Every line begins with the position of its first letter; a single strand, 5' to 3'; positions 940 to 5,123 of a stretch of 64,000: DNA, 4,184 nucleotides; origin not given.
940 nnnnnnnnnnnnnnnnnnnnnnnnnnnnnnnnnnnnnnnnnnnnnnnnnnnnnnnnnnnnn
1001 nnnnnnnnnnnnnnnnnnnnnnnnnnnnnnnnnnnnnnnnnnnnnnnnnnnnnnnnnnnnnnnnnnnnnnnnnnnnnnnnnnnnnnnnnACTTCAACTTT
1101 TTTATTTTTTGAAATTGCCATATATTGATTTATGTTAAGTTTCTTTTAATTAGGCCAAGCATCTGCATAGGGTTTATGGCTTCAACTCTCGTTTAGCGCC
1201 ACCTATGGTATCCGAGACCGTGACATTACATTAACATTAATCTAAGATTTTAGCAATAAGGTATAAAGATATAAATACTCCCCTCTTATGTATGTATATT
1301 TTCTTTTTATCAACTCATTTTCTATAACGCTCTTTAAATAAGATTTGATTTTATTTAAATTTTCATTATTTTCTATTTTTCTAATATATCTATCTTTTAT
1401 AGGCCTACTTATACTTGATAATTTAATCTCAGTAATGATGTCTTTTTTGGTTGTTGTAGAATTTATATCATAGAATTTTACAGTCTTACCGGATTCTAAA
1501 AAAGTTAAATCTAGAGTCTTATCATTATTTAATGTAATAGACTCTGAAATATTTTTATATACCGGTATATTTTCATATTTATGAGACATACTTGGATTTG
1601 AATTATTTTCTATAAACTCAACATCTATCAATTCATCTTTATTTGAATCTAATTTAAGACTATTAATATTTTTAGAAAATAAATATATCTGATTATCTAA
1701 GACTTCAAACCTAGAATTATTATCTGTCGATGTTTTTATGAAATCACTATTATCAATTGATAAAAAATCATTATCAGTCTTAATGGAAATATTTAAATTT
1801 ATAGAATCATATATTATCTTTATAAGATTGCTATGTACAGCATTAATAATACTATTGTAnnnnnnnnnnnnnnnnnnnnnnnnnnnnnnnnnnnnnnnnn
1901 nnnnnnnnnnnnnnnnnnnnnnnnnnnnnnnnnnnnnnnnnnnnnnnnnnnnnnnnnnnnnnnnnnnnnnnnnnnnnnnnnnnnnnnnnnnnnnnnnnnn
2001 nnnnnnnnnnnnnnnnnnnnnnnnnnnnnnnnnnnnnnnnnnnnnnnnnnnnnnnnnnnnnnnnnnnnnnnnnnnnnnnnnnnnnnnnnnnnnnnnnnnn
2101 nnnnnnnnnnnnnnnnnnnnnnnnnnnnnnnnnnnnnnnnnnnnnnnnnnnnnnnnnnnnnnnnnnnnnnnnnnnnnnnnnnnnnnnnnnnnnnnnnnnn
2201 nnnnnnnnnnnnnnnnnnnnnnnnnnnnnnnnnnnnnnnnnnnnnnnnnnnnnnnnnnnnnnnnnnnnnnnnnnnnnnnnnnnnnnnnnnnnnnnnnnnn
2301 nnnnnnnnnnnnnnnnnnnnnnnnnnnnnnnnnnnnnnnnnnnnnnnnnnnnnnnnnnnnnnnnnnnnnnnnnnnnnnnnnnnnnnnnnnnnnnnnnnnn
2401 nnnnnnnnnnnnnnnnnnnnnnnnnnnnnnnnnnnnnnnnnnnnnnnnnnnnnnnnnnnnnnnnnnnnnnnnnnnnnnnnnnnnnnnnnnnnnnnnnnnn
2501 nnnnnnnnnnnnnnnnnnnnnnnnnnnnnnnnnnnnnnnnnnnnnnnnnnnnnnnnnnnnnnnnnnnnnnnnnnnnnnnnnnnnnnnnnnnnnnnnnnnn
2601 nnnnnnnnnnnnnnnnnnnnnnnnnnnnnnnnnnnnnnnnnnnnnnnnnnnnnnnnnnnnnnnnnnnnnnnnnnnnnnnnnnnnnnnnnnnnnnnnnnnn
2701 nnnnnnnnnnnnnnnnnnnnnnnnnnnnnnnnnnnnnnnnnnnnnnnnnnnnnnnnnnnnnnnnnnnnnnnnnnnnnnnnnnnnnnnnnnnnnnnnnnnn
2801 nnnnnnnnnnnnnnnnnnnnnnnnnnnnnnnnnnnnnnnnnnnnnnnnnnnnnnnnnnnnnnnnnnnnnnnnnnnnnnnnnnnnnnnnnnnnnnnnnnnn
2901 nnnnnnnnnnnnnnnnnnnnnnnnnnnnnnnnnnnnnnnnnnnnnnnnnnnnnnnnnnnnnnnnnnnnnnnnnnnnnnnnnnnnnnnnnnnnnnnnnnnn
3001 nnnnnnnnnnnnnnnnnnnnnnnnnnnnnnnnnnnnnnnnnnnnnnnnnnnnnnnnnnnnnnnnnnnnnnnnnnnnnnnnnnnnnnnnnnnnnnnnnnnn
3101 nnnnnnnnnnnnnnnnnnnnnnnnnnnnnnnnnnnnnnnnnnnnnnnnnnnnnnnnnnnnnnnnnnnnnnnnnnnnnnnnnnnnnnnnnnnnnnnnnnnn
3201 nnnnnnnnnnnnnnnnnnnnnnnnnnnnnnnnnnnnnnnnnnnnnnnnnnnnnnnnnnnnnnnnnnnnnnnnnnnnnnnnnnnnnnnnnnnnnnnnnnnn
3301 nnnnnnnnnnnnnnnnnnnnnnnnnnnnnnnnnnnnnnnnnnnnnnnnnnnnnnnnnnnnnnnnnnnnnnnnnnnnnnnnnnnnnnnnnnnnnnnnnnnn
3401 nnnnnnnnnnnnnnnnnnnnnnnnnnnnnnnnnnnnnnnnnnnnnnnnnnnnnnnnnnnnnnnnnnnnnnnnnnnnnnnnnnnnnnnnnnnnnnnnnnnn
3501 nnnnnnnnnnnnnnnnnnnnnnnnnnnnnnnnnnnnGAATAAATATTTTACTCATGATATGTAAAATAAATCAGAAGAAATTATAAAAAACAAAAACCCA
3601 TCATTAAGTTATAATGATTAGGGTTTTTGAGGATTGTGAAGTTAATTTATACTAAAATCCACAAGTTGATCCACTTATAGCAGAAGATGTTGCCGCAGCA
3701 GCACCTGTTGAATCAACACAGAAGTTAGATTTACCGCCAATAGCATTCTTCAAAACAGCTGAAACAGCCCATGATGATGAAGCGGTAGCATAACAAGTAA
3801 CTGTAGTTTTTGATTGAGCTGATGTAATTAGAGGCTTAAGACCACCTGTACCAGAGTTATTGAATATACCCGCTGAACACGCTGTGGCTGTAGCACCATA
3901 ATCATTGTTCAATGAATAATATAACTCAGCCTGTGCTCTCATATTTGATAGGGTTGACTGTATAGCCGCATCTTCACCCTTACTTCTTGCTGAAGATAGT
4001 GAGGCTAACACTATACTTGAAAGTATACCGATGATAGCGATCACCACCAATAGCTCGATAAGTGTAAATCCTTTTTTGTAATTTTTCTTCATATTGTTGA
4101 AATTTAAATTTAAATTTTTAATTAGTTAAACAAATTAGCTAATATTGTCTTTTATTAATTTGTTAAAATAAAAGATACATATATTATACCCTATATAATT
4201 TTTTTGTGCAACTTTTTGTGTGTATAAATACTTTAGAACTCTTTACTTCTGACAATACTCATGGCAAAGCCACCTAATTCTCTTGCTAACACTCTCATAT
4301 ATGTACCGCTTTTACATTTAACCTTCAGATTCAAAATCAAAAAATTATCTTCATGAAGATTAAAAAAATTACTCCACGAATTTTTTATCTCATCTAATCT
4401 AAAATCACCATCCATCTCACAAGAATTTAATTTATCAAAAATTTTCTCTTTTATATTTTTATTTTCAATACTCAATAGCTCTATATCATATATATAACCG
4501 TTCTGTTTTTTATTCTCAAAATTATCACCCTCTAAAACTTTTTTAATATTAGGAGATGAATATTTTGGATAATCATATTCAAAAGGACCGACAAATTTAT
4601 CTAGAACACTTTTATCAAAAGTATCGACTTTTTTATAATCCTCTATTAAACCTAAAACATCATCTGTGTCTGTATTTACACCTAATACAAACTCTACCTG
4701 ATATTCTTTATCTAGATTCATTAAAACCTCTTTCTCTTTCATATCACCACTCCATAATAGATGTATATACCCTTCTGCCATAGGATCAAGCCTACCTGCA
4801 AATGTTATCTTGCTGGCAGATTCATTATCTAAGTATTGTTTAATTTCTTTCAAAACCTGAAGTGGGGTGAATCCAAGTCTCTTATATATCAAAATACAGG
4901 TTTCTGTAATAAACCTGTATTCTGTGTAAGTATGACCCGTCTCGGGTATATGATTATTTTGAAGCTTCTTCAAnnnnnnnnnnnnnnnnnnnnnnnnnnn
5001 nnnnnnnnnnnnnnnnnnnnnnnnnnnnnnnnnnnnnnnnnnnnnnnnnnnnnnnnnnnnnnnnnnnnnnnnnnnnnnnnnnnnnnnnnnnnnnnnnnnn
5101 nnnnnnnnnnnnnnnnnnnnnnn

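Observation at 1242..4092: Secreted beta-helix + lipase-like protein encoded next to a type IV pilin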

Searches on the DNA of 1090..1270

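Call 63: search_rna_families(source=window, start=1090, end=1270, threshold=evalue, max_evalue=10, show_alignments=2)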
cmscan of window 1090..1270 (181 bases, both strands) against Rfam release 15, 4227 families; matches with E-value up to 10: 4.
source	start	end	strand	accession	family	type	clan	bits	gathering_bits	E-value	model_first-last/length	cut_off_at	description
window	1093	1203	+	RF02123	FTX_4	Gene; lncRNA;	-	14.7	80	3.4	1-141/141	no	FTX transcript, XIST regulator conserved region 4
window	1129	1164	-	RF02925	6A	Gene; sRNA;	-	14.1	41.2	4.8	1-52/52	no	6A RNA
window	1160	1213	-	RF01119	sR32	Gene; snRNA; snoRNA; CD-box;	-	9.8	40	1.8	1-57/57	no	Small nucleolar RNA sR32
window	1090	1133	-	RF00064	HgcG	Gene; snRNA; snoRNA; HACA-box;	-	6.8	77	6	1-44/276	3'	HgcG RNA (Pab40)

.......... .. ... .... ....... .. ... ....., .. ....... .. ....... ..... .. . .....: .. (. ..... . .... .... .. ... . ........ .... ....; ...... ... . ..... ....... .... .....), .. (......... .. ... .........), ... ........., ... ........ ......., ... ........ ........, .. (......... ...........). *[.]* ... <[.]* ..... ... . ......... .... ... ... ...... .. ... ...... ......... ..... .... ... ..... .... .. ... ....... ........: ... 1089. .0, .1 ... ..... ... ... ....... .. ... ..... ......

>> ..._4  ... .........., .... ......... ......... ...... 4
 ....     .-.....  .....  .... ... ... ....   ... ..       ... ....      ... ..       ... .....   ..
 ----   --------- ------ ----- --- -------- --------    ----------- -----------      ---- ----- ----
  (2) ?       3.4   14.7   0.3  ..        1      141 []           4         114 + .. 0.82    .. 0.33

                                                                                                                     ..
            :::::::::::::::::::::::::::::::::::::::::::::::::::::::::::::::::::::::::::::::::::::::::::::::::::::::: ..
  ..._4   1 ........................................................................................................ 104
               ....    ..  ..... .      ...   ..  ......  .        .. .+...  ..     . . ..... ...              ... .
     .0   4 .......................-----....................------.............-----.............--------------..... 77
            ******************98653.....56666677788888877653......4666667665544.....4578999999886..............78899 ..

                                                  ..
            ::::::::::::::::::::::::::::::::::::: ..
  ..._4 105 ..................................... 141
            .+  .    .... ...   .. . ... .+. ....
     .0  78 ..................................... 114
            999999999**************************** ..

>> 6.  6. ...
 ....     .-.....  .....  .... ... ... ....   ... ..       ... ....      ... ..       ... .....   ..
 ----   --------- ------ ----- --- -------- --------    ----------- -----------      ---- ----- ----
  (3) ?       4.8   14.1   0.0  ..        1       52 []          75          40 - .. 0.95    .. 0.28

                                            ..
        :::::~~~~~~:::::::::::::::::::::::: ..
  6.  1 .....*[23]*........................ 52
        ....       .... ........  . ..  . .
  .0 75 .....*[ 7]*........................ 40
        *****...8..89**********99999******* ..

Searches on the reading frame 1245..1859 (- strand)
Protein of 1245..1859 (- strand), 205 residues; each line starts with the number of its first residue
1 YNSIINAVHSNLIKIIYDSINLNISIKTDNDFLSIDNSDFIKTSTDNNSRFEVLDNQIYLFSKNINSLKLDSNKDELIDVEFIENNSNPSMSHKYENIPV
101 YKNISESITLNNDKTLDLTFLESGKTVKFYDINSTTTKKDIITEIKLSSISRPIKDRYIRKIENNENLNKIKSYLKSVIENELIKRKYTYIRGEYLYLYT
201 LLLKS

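Call 37: search_protein_representatives(protein=window:1245-1859:-)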
Query: 205 residues. Proteins with E-value up to 0.001 (for the whole library): 6; up to 1e-10: 1; up to 1e-30: 0. The best 6 are listed.
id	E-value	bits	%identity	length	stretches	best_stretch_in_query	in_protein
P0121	5.0e-13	65.7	35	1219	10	97-142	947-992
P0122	2.5e-08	50.4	36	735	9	105-137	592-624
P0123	1.1e-05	41.8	34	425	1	38-204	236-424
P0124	4.4e-04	36.6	30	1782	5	92-145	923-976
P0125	5.7e-04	36.2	45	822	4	109-137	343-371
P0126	5.7e-04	36.2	30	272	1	22-203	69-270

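Call 47: predict_structure(alignment_id=A3)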
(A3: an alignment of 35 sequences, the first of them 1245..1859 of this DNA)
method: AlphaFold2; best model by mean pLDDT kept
length: 205 residues; sequences in the alignment: 35
mean_pLDDT: 86.5   pTM: 0.82
mean pLDDT of the five models: 86.5, 85.9, 85.3, 84.6, 83.5
residues with pLDDT >= 90: 109; 70-90: 78; 50-70: 12; < 50: 6
segments of 3 or more residues with pLDDT < 50: 1-6
pLDDT, mean of each block of 10 residues (from residue 1): 54 87 71 74 76 89 84 90 82 93 91 92 93 89 95 97 93 94 87 95 91
secondary structure, 60 per line:
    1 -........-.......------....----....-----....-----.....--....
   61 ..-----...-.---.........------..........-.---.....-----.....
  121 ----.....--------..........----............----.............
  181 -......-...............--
elements in order: H2-9 E11-17 E24-27 E32-35 E41-44 E50-54 E57-62 E68-70 E76-84 E91-100 E106-110 E116-120 E125-129 H138-147 H152-163 H168-180 H182-187 H189-203

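Call 52: fold_search(model_id=the predicted structure, library=pdb)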
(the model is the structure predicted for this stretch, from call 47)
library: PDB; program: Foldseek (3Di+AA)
matches with E <= 10: 963; with E <= 0.001: 0
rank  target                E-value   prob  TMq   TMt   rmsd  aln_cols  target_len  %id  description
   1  9a5j_A                1.0e-02  0.21  0.16  0.07  20.2       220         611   13  Integrative model of DNAK-GUDB by crosslinking MS and deep learning (released 2024-09-18)
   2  7nwo                  3.0e-02  0.21  0.13  0.14  14.5       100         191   11  A carbohydrate binding module family 9 (CBM9) from Caldicellulosiruptor kristjanssonii in complex with glucose (released 2021-07-07)
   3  7nwn                  3.2e-02  0.30  0.14  0.15  14.5       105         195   12  A carbohydrate binding module family 9 (CBM9) from Caldicellulsiruptor kristjanssonii (released 2021-07-07)
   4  8qyb_H                4.0e-02  0.25  0.18  0.17  16.5       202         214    6  J22.9-ISY, fully humanized and CDR optimized Fab Fragment based on chimeric J22.9-xi IgG against BCMA (released 2024-01-17)
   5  6zhi_B                4.5e-02  0.12  0.13  0.13  19.1       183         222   13  Structure of the Plasmodium falciparum Hsp70-x substrate binding domain in complex with hydrophobic peptide (released 2020-09-09)
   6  6y0f_D                4.8e-02  0.15  0.14  0.07  13.3       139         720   10  Structure of human FAPalpha in complex with linagliptin (released 2021-02-17)
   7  4ryl                  5.4e-02  0.33  0.22  0.16  12.3       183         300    9  Human Protein Arginine Methyltransferase 3 in complex with 1-isoquinolin-6-yl-3-[2-oxo-2-(pyrrolidin-1-yl)ethyl]urea (released 2015-02-25)
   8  9qbj_D                5.4e-02  0.23  0.14  0.19  13.8       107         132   11  Legobody dimer (released 2025-06-11)
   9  8qy9_H                7.2e-02  0.18  0.16  0.16  16.6       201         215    5  J22.9-H, fully humanized Fab Fragment based on chimeric J22.9-xi IgG against BCMA (released 2024-01-17)
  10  6y0f_C                7.2e-02  0.14  0.14  0.07  13.3       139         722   10  Structure of human FAPalpha in complex with linagliptin (released 2021-02-17)
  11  6wnx_G                7.2e-02  0.11  0.14  0.09  16.8       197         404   10  FBXW11-SKP1 in complex with a pSer33/pSer37 Beta-Catenin peptide (released 2020-05-06)
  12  6y0f_A                8.0e-02  0.11  0.15  0.06  13.8       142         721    9  Structure of human FAPalpha in complex with linagliptin (released 2021-02-17)
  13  9qbj_C                9.5e-02  0.18  0.14  0.20  13.6       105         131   10  Legobody dimer (released 2025-06-11)
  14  4h5j_B                9.5e-02  0.13  0.14  0.10  14.5       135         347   16  Crystal Structure of the Guanine Nucleotide Exchange Factor Sec12 (P64 form) (released 2012-11-07)
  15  4r5j_B                1.0e-01  0.06  0.14  0.13  19.3       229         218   12  Crystal structure of the DnaK C-terminus (Dnak-SBD-A) (released 2014-09-10)
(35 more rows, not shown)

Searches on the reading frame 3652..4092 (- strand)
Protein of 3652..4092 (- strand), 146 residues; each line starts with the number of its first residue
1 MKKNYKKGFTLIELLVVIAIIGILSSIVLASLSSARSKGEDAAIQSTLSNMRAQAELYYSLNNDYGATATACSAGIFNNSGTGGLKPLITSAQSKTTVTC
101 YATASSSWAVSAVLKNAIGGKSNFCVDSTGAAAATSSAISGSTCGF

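Call 3: search_protein_families(library=pfam, proteins=[window:3652-4092:-], max_evalue=1)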
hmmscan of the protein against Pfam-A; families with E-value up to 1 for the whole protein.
window:3652-4092:- (146 aa): 2 families
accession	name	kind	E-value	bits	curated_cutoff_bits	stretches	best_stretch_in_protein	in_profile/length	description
PF07963.17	N_methyl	-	2.4e-10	40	21.2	1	4-29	2-27/27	Prokaryotic N-terminal methylation motif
PF16732.10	ComP_DUS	-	0.04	15.2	27.3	1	38-107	9-77/87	Type IV minor pilin ComP, DNA uptake sequence receptor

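Call 4: search_protein_families(library=ncbifam, proteins=[window:3652-4092:-], max_evalue=1)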
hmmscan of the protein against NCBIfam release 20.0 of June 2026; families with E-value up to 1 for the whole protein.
window:3652-4092:- (146 aa): 18 families
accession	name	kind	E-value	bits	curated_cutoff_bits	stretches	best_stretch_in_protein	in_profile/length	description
TIGR02532.1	IV_pilin_GFxxxE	domain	3.4e-10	39.3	16.3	1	6-29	1-24/24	prepilin-type N-terminal cleavage/methylation domain-containing protein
TIGR01708.2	typeII_sec_gspH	equivalog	4e-10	39.9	80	1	7-54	2-46/169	type II secretion system minor pseudopilin GspH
TIGR01710.1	typeII_sec_gspG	equivalog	1e-08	35.3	88.85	1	7-65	1-59/134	type II secretion system major pseudopilin GspG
NF040999.1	pilin_ComGC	equivalog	3.1e-08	33.7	75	1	6-66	1-60/84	competence type IV pilus major pilin ComGC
NF007862.0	PRK10574.1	equivalog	8.6e-08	32.4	138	1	5-78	3-75/145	prepilin peptidase-dependent pilin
NF041013.1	T4P_ComGE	equivalog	4.9e-07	29.8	49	1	5-51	2-48/83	competence type IV pilus minor pilin ComGE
NF041775.1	typeIV_PilA_Myxo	equivalog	1.1e-06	28.8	400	1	6-69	10-73/214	type IV pilin protein PilA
NF007800.0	PRK10506.1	equivalog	7.8e-05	22.6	158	1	4-37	6-39/163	prepilin peptidase-dependent protein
NF040982.1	ComGD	equivalog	0.00079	19.8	70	1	6-35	1-29/139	competence type IV pilus minor pilin ComGD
NF041002.1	pilin_ComGF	equivalog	0.0015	18.8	80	1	6-40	1-35/139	competence type IV pilus minor pilin ComGF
TIGR02596.1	TIGR02596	subfamily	0.0021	18.2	70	1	9-35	1-27/196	Verru_Chthon cassette protein D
TIGR01707.1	gspI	equivalog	0.0034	17.9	44.35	1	8-37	1-30/101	type II secretion system minor pseudopilin GspI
NF047828.1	T3SSXpsI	equivalog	0.0062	16.6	150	1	7-55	2-49/132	type II secretion system protein XpsI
TIGR01711.1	gspJ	equivalog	0.012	15.4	64.85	1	7-30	1-24/192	type II secretion system minor pseudopilin GspJ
TIGR02599.1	TIGR02599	subfamily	0.012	14.9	256.5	1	8-36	1-28/361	Verru_Chthon cassette protein C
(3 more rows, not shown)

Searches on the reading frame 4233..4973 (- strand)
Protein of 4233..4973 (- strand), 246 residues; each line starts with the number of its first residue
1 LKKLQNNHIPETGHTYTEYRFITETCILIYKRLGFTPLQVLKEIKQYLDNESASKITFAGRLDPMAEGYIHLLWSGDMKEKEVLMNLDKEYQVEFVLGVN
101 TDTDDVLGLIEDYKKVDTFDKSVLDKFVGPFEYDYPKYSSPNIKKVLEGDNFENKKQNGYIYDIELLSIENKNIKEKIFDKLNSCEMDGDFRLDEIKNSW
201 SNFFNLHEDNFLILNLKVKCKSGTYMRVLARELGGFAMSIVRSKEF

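Call 3: search_protein_families(library=pfam, proteins=[window:4233-4973:-], max_evalue=1)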
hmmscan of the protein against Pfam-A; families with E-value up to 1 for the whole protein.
window:4233-4973:- (246 aa): 2 families
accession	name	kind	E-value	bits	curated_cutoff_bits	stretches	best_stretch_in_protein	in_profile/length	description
PF01509.24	TruB_N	-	4e-17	63.4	27.3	1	53-175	6-138/149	TruB family pseudouridylate synthase (N terminal domain)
PF17138.9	DUF5111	-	0.12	12.6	31.9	1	159-213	14-68/122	Domain of unknown function (DUF5111)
